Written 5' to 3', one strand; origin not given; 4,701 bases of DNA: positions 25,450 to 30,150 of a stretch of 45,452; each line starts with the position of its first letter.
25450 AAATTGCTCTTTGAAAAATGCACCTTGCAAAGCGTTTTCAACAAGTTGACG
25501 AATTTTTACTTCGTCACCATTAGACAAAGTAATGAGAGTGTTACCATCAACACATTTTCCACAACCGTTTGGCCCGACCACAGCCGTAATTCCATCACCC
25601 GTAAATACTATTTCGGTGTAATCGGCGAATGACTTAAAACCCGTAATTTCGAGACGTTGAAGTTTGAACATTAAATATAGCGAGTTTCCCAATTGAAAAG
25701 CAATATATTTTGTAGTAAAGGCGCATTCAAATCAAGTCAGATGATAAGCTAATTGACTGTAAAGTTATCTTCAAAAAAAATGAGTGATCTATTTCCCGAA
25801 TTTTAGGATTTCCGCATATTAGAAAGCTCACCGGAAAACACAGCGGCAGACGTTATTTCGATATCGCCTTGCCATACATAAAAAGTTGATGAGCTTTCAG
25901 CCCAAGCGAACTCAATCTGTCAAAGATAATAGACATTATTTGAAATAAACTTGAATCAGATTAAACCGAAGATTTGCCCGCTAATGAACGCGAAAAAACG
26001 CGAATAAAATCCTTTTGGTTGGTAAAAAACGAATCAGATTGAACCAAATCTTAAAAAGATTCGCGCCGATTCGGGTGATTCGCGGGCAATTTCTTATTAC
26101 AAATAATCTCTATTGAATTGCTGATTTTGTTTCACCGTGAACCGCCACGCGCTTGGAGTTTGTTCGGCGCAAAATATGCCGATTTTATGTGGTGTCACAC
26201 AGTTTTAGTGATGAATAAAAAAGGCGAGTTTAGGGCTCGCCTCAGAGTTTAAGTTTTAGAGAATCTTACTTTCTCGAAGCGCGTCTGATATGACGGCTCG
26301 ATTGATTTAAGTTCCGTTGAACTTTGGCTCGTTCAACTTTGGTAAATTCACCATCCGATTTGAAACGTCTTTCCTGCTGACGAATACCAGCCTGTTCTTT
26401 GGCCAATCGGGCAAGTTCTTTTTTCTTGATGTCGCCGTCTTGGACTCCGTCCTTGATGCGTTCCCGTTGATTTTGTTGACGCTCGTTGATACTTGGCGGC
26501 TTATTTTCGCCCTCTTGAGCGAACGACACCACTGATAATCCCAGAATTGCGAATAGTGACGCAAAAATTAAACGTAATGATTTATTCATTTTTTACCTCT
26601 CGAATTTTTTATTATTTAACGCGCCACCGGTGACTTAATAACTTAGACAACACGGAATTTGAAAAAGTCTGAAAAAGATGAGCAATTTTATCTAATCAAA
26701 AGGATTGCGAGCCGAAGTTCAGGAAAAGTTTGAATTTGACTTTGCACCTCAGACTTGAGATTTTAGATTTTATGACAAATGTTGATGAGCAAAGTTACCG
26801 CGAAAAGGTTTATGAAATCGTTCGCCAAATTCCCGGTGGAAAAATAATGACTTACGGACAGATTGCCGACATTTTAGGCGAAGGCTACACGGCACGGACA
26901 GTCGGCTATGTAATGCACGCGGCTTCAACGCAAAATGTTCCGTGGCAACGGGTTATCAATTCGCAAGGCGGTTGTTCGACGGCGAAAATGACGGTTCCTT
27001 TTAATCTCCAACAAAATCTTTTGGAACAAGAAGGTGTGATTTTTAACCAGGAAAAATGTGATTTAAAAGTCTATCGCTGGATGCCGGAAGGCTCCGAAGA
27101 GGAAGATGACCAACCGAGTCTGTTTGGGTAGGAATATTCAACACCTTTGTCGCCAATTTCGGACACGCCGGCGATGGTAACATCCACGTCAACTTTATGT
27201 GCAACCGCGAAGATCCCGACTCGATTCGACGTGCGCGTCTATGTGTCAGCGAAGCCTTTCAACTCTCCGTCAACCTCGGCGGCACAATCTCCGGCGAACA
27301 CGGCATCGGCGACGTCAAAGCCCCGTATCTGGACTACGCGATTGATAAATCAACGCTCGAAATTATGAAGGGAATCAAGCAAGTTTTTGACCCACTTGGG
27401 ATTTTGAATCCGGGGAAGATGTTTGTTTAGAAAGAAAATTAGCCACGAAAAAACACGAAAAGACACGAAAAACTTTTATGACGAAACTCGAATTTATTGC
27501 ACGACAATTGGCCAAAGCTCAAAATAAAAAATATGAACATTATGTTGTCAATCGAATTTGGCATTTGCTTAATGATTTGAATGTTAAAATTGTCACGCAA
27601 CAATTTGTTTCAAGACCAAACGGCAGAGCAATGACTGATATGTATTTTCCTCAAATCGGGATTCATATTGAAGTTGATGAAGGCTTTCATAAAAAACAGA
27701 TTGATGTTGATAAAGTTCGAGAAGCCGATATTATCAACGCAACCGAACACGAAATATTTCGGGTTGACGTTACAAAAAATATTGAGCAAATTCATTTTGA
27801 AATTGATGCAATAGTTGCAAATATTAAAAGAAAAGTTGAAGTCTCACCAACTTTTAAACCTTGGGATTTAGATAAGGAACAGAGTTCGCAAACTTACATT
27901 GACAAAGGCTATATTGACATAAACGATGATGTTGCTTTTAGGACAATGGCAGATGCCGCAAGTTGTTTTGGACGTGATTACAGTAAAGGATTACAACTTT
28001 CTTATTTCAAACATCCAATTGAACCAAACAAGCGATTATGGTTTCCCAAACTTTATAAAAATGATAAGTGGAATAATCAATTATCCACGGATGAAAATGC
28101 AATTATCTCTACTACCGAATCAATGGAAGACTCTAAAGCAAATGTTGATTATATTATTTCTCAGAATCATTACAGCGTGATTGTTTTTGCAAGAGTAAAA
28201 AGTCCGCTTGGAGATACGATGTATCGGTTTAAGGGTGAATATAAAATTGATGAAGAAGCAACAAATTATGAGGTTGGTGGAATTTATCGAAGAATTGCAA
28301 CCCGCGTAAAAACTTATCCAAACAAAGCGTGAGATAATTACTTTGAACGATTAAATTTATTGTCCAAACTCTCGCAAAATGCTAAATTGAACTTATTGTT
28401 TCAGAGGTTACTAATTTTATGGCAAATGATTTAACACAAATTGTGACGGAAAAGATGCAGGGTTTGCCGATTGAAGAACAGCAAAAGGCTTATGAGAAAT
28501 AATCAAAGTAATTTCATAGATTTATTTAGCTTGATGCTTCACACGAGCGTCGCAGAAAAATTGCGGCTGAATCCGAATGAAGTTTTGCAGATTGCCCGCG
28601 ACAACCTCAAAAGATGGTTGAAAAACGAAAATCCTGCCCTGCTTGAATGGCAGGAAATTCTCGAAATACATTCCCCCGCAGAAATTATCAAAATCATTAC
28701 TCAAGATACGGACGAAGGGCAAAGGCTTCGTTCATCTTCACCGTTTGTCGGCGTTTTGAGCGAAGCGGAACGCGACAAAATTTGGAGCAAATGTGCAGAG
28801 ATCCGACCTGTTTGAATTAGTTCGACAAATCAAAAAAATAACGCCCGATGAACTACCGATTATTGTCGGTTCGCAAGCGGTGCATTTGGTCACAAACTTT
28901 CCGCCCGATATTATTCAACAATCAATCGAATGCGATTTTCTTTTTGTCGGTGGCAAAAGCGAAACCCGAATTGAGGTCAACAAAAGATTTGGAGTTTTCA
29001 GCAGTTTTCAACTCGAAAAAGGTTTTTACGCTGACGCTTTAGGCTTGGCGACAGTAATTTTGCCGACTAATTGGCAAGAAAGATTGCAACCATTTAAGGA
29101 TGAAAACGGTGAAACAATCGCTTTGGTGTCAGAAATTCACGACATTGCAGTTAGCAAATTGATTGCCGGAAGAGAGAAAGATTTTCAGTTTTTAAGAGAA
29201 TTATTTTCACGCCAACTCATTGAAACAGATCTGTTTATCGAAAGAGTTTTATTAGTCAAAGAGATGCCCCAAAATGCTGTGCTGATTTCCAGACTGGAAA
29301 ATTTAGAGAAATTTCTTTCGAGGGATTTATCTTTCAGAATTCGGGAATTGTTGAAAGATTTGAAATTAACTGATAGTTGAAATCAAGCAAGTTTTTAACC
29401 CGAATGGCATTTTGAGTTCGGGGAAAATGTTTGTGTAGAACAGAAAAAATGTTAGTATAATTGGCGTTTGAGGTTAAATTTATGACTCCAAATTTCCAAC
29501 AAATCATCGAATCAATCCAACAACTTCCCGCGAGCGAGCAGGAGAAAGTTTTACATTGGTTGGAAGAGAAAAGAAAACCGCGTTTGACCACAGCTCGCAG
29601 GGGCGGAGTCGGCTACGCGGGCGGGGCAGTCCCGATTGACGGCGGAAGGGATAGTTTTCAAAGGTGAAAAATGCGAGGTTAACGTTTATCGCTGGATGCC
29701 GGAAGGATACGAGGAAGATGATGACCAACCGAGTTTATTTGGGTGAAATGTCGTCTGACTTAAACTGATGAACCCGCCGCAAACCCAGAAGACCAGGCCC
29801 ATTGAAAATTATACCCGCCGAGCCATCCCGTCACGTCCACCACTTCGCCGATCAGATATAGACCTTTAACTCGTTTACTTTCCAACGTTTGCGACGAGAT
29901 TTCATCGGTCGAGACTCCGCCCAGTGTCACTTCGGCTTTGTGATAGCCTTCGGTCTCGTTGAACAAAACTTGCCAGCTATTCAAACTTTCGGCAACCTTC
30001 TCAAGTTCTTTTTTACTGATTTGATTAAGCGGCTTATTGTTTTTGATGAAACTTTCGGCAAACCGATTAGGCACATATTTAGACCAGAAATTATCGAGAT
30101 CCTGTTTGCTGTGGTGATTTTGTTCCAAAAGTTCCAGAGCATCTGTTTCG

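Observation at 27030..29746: A recombinase-less ~2.6-kb islet bounded by nested, diverged duplicates of two gene 3' ends (ATL and glcD-like)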

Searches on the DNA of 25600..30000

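Call 63: search_rna_families(source=window, start=25600, end=30000, threshold=evalue, max_evalue=1)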
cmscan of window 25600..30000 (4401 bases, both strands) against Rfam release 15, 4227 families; matches with E-value up to 1: 2.
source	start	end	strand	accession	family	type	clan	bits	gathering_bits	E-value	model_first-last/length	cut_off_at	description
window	28981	29001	+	RF02129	GNAS-AS1_3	Gene; lncRNA;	-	19.1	42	0.37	1-38/38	no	GNAS antisense RNA 1 conserved region 3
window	29094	29216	+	RF02111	IS009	Gene;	-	17.7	117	0.49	1-199/199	no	IS009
